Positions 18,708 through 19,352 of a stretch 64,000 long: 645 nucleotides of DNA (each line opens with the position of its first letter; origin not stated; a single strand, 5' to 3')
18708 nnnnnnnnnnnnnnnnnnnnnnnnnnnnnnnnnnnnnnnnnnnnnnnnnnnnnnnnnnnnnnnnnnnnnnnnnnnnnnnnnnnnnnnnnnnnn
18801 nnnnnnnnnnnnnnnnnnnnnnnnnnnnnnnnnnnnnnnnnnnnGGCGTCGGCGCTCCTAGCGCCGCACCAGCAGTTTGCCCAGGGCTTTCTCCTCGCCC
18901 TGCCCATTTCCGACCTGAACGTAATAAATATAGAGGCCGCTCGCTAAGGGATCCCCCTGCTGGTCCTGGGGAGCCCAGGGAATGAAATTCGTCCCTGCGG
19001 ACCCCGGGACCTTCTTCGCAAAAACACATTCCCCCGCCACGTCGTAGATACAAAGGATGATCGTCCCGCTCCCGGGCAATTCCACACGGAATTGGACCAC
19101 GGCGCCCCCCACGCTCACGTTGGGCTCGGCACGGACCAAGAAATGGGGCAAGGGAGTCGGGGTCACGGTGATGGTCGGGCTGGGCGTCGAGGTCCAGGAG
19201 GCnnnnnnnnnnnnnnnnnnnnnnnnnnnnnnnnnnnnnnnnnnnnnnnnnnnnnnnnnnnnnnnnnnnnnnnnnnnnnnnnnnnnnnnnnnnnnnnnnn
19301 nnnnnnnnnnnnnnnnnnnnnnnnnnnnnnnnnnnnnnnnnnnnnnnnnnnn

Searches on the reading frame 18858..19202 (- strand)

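Call 13: search_protein_families(library=ncbifam, proteins=[window:18858-19202:-], max_evalue=1)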
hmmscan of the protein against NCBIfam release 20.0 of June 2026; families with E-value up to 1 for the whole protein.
window:18858-19202:- (114 aa): 6 families
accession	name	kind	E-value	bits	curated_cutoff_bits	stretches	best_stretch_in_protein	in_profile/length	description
TIGR04183.1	Por_Secre_tail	domain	2.1e-05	24.4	23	1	27-101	3-64/72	T9SS type A sorting domain-containing protein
NF009453.0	PRK12813.1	equivalog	0.00013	21.6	264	1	24-97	101-173/223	flagellar basal body rod modification protein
NF033707.1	T9SS_sortase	equivalog_domain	0.00064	17.4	420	1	48-111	1025-1093/1095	type IX secretion system sortase PorU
NF052228.1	T9SS_PorZ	equivalog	0.0053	15.2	260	1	52-112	701-755/757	type IX secretion system anionic LPS delivery protein PorZ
NF005176.1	PRK06655.1-1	equivalog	0.021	14.8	230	1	46-107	97-158/197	flagellar hook assembly protein FlgD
NF009452.0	PRK12812.1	equivalog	0.19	10.9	258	1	46-104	152-213/289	flagellar basal body rod modification protein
